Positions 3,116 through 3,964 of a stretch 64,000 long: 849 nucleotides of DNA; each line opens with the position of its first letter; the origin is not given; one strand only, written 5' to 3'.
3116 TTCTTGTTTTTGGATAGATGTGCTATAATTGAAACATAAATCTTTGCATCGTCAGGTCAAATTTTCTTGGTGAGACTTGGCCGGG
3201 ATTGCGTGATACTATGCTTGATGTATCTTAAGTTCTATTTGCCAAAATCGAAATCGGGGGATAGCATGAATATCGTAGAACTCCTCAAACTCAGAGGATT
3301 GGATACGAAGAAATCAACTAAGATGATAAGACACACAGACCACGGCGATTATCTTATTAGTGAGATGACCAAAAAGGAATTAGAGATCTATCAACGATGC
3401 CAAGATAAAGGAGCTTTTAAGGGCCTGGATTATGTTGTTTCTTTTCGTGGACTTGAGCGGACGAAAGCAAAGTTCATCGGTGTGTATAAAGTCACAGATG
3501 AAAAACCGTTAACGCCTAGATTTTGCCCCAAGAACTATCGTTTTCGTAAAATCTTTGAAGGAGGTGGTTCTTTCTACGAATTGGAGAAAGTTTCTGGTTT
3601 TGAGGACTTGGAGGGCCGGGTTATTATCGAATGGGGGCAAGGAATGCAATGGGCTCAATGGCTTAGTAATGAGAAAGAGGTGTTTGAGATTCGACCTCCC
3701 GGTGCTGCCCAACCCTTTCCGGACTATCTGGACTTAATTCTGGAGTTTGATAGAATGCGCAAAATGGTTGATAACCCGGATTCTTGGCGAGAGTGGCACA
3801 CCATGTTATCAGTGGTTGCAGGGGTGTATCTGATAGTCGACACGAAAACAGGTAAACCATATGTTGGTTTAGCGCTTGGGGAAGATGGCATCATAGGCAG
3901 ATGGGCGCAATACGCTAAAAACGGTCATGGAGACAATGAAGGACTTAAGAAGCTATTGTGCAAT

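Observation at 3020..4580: Low-GC GIY-YIG nuclease gene island flanked by a 57 bp direct repeat of the downstream gene's 5' end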

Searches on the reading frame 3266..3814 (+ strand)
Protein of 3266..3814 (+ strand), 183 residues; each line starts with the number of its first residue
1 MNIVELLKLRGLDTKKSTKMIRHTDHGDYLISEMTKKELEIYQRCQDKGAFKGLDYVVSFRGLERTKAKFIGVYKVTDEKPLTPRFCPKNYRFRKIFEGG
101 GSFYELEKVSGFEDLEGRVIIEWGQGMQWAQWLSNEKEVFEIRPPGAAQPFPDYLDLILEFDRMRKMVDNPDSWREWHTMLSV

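Call 84: search_solved_structures(query=A4, max_evalue=10)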
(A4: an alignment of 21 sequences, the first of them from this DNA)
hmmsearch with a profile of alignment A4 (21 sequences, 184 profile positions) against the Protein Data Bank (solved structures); distinct sequences matched with E-value up to 10: 9.
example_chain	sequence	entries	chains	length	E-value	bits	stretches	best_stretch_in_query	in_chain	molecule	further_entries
9kfx_A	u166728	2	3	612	0.094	15.7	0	111-143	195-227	Synthetic PPR-DYW protein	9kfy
1uso_A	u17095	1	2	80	0.46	13.5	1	81-134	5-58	HEPATOCYTE NUCLEAR FACTOR 1-ALPHA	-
1usm_A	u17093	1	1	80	0.94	12.5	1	84-134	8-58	HEPATOCYTE NUCLEAR FACTOR 1-ALPHA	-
3j79_h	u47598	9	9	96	1.1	12.2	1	45-82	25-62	60S ribosomal protein eL43 | 60S ribosomal protein L37a | Large ribosomal subunit protein eL43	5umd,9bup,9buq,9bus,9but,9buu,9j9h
3jbn_Ah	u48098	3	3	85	1.2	12.2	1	45-82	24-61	60S ribosomal protein eL43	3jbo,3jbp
8a06_E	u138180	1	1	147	1.2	12.1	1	2-65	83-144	Penton protein P12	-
6lxh_A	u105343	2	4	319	1.2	12.1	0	46-112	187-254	Ser-Asp rich fibrinogen-binding, bone sialoprotein-binding protein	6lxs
8tpu_Ah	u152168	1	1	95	1.3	12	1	45-82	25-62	Large ribosomal subunit protein eL43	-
6bdu_A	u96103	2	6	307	2.2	11.3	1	24-71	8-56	DNA repair protein PprA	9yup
